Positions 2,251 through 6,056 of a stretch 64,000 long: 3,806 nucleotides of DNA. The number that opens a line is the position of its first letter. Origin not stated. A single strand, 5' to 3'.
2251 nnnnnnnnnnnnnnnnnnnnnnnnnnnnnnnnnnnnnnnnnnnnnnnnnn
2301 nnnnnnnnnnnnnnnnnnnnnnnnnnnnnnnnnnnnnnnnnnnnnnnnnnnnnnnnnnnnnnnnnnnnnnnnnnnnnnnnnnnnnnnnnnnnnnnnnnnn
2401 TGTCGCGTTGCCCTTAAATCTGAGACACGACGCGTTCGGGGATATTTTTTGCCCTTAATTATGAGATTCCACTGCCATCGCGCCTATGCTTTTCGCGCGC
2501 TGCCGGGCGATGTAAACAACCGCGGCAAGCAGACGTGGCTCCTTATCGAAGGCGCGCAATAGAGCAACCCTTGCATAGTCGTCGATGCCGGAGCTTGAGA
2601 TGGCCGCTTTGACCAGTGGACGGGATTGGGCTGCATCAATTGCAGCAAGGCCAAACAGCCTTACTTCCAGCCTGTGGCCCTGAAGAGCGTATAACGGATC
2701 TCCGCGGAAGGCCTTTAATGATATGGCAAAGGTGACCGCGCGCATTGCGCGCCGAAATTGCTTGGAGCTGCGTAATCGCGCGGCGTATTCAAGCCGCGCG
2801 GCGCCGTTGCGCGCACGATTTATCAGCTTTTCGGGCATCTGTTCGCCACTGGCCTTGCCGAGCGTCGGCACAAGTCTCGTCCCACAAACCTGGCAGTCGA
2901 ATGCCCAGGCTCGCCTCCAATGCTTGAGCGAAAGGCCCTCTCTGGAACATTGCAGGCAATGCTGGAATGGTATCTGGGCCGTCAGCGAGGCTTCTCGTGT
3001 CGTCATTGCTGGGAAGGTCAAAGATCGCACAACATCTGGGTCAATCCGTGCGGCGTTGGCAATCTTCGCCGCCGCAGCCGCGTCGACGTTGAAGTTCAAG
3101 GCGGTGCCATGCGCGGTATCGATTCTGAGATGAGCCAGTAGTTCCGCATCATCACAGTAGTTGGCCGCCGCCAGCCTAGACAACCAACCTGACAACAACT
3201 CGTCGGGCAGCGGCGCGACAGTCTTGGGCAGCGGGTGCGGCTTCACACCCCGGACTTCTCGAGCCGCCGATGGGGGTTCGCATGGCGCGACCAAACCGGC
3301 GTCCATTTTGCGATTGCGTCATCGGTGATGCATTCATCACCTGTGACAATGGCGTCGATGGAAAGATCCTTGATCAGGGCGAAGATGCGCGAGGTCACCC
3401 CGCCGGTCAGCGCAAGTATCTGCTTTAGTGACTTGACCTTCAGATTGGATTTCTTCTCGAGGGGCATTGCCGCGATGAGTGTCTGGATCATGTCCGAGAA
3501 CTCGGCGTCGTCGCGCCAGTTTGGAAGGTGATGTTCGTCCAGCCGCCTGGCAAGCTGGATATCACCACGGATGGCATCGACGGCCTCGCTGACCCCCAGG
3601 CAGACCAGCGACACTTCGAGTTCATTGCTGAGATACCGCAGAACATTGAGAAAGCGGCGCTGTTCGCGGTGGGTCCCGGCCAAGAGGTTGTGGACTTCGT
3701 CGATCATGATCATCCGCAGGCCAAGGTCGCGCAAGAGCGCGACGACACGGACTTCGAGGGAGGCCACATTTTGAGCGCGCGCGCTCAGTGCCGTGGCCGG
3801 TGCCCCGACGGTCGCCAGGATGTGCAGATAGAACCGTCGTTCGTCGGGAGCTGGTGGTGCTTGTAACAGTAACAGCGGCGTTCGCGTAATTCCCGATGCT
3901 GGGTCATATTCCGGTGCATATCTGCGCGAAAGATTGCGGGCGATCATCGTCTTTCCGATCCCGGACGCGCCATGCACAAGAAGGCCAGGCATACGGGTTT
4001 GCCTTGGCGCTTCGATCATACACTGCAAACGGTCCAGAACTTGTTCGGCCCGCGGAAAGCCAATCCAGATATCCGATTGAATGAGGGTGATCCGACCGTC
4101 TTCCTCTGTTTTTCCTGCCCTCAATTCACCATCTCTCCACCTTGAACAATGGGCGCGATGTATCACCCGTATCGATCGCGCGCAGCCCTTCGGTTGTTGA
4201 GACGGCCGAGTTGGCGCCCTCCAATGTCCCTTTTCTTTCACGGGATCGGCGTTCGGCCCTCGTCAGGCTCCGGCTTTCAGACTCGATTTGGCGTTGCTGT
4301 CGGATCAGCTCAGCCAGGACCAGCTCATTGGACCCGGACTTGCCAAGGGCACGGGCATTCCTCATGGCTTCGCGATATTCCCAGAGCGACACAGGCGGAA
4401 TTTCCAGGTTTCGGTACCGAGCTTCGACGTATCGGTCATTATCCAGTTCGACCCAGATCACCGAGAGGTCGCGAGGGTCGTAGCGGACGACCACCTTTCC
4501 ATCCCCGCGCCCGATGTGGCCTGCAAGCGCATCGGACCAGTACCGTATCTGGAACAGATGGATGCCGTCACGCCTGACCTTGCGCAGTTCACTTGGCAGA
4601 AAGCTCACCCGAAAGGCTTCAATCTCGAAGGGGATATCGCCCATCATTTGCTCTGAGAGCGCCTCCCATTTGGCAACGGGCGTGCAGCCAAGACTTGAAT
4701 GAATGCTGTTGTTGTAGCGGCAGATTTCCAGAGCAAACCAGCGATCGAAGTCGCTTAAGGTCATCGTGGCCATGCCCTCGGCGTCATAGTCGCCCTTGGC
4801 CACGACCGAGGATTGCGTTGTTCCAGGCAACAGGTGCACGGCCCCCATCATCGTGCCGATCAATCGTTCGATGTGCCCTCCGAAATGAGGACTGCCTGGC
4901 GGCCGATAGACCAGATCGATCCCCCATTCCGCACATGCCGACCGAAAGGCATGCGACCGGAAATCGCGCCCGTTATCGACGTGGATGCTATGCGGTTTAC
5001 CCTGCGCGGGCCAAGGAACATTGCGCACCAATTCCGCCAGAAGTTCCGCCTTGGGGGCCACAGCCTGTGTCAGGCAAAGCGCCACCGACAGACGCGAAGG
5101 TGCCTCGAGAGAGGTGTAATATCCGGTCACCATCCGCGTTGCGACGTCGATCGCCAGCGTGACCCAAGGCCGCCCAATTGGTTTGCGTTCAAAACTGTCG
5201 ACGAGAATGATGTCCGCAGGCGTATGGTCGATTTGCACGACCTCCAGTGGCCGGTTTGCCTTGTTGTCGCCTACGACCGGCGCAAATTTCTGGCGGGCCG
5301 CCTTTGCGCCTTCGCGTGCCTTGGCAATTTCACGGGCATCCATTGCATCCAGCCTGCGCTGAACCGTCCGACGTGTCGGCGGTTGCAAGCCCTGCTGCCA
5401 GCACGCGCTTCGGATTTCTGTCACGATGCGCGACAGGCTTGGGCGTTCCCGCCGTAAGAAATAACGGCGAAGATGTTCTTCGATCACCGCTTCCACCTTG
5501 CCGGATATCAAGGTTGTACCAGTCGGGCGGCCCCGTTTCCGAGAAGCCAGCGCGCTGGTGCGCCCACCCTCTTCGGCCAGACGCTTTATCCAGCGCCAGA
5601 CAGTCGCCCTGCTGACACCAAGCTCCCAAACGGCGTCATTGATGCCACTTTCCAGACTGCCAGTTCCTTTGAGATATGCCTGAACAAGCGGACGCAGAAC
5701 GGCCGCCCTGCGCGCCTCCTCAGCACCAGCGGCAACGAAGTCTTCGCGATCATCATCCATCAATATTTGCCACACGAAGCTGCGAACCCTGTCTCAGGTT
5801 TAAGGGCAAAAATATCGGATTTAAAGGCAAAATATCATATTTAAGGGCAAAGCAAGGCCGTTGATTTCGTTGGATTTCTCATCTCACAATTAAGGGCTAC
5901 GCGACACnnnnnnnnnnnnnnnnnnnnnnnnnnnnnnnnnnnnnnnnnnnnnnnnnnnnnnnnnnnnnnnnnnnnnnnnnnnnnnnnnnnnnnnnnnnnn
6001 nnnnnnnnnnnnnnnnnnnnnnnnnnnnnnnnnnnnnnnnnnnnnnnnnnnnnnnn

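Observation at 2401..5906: Cargo-less 3.5 kb tniA-tniB-tniQ element with Tn7-style TGT termini and no target-site duplication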

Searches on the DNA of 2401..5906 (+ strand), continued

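Call 20: get_annotated_region(hit=H7, flank=3000)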
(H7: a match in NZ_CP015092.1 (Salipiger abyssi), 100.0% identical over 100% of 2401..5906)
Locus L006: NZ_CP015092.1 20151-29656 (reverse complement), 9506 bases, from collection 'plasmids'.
description: Salipiger abyssi strain JLT2014 plasmid pPABY3, complete sequence
organism: Salipiger abyssi (NCBI taxid 1250539)
taxonomy: Bacteria; Pseudomonadota; Alphaproteobacteria; Rhodobacterales; Roseobacteraceae; Salipiger; Salipiger abyssi
host: -; source: single cell,marine seawater; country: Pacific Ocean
typing (MOB-suite, as given by PLSDB): non-mobilizable; replicon rep_cluster_613; mating-pair formation MPF_T
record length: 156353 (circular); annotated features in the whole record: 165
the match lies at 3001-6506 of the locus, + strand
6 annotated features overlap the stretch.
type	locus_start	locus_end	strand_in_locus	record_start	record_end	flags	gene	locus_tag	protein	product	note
CDS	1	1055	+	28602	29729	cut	-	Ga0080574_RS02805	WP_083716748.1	SAVED domain-containing protein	-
CDS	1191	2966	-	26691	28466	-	-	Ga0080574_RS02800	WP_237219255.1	type IV secretory system conjugative DNA transfer family protein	-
CDS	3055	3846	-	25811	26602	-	-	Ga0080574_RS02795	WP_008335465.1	TniQ family protein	-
CDS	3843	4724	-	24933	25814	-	-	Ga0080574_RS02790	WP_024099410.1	TniB family NTP-binding protein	-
CDS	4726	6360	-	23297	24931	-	-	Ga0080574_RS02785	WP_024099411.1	Mu transposase C-terminal domain-containing protein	-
CDS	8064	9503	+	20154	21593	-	-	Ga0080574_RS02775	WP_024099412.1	hypothetical protein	-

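Call 21: get_annotated_region(hit=H12, flank=3000)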
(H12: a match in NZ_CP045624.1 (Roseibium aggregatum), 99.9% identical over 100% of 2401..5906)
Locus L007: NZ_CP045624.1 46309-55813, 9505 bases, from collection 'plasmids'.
description: Roseibium aggregatum strain SDL044 plasmid unnamed2, complete sequence
organism: Roseibium aggregatum (NCBI taxid 187304)
taxonomy: Bacteria; Pseudomonadota; Alphaproteobacteria; Hyphomicrobiales; Stappiaceae; Roseibium; Roseibium aggregatum
host: -; source: -; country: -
typing (MOB-suite, as given by PLSDB): non-mobilizable
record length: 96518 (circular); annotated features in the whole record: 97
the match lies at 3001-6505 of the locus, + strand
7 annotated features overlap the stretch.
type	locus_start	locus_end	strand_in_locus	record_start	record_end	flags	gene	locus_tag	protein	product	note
CDS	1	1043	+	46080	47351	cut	-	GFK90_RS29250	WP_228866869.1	DNA repair exonuclease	-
CDS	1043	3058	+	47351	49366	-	-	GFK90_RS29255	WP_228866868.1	YhaN family protein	-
CDS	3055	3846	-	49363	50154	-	-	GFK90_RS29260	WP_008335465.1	TniQ family protein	-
CDS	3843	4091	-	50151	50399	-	-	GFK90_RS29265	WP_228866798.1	hypothetical protein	-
CDS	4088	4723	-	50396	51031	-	-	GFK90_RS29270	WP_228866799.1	TniB family NTP-binding protein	-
CDS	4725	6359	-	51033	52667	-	-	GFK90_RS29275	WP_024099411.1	Mu transposase C-terminal domain-containing protein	-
CDS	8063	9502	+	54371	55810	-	-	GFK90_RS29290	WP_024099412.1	hypothetical protein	-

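Call 22: get_annotated_region(hit=H17, flank=3000)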
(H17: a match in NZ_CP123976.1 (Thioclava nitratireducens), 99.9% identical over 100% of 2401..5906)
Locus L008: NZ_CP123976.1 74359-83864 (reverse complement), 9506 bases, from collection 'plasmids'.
description: Thioclava nitratireducens strain M1-LQ-LJL-11 plasmid pLX02, complete sequence
organism: Thioclava nitratireducens (NCBI taxid 1915078)
taxonomy: Bacteria; Pseudomonadota; Alphaproteobacteria; Rhodobacterales; Paracoccaceae; Thioclava; Thioclava nitratireducens
host: -; source: Chrysomallon squamiferum,gills; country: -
typing (MOB-suite, as given by PLSDB): non-mobilizable; replicon rep_cluster_392,rep_cluster_565
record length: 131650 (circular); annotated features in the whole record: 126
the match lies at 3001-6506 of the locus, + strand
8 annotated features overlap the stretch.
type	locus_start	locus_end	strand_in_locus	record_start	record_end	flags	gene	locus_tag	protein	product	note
CDS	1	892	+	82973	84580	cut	lnt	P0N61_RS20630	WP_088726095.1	apolipoprotein N-acyltransferase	GO:0042158 - lipoprotein biosynthetic process [Evidence IEA]; GO:0006497 - protein lipidation [Evidence IEA]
CDS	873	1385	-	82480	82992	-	-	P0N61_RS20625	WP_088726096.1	L,D-transpeptidase family protein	-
CDS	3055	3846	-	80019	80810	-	-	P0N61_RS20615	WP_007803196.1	TniQ family protein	-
CDS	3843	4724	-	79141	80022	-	-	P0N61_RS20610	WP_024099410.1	TniB family NTP-binding protein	-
CDS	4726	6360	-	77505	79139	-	-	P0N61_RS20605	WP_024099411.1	Mu transposase C-terminal domain-containing protein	-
CDS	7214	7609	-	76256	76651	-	-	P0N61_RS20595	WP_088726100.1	PIN domain-containing protein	-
CDS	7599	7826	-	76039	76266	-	-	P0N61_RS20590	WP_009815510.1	AbrB/MazE/SpoVT family DNA-binding domain-containing protein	-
CDS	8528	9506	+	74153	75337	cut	repA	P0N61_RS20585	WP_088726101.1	plasmid partitioning protein RepA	-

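Call 23: get_annotated_region(hit=H16, flank=3000)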
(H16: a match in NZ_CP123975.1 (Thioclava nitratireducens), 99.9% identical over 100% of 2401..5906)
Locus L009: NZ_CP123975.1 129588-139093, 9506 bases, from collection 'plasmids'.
description: Thioclava nitratireducens strain M1-LQ-LJL-11 plasmid pLX01, complete sequence
organism: Thioclava nitratireducens (NCBI taxid 1915078)
taxonomy: Bacteria; Pseudomonadota; Alphaproteobacteria; Rhodobacterales; Paracoccaceae; Thioclava; Thioclava nitratireducens
host: -; source: Chrysomallon squamiferum,gills; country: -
typing (MOB-suite, as given by PLSDB): conjugative; replicon rep_cluster_579; relaxase MOBP; mating-pair formation MPF_T
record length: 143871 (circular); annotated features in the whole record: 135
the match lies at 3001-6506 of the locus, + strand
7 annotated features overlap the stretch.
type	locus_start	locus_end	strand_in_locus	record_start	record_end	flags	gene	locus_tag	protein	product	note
CDS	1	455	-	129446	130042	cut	-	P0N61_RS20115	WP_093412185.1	SMC-Scp complex subunit ScpB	-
CDS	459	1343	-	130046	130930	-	-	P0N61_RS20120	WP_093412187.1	DUF1403 family protein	-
CDS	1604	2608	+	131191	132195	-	-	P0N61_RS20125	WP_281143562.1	tyrosine-type recombinase/integrase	GO:0015074 - DNA integration [Evidence IEA]; GO:0006310 - DNA recombination [Evidence IEA]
CDS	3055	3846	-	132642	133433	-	-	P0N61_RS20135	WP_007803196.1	TniQ family protein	-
CDS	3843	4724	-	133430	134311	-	-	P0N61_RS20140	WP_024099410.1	TniB family NTP-binding protein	-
CDS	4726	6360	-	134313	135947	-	-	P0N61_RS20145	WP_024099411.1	Mu transposase C-terminal domain-containing protein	-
CDS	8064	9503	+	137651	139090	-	-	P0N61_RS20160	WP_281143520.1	hypothetical protein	-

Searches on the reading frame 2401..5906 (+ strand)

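Call 59: search_protein_families(library=pfam, alignment_id=A2, max_evalue=0.00001)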
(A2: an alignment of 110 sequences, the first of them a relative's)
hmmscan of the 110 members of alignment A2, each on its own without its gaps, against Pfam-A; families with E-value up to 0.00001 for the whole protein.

A. member 1, L001:5325-5987:+ (221 aa): 1 family
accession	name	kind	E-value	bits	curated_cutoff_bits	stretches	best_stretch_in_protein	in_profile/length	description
PF09335.16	VTT_dom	-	1.1e-20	74.8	33.9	1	65-182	1-123/123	VTT domain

B. families by the number of members that match (of 110 scanned): 124 families (the first 25 are shown)
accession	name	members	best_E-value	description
PF01609.27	DDE_Tnp_1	4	2.7e-26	Transposase DDE domain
PF13737.12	DDE_Tnp_1_5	3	2.1e-46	Transposase DDE domain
PF00239.26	Resolvase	3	4.6e-42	Resolvase, N terminal domain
PF00005.33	ABC_tran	3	1.5e-34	ABC transporter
PF00512.31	HisKA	3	3.8e-13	His Kinase A (phospho-acceptor) domain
PF13304.12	AAA_21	3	4.9e-10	AAA domain, putative AbiEii toxin, Type IV TA system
PF03050.20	DDE_Tnp_IS66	2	2.2e-90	Transposase IS66 family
PF00873.25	ACR_tran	2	8.8e-74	AcrB/AcrD/AcrF family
PF07992.20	Pyr_redox_2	2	4e-59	Pyridine nucleotide-disulphide oxidoreductase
PF00122.25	E1-E2_ATPase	2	1.2e-56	E1-E2 ATPase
PF03466.25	LysR_substrate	2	6.7e-33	LysR substrate binding domain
PF00702.32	Hydrolase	2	6.1e-32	haloacid dehalogenase-like hydrolase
PF00753.33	Lactamase_B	2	1e-30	Metallo-beta-lactamase superfamily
PF02852.28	Pyr_redox_dim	2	1.3e-29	Pyridine nucleotide-disulphide oxidoreductase, dimerisation domain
PF03734.19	YkuD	2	1.4e-22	L,D-transpeptidase catalytic domain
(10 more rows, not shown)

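Call 64: search_protein_families(library=pfam, proteins=[L002:10222-11661:+], max_evalue=0.01)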
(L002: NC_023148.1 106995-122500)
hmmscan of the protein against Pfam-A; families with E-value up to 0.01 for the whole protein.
L002:10222-11661:+ (479 aa): 1 family
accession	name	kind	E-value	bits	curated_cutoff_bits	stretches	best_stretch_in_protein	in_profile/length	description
PF07519.17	Tannase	-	0.0076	15.6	29.8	0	123-159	111-147/490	Tannase and feruloyl esterase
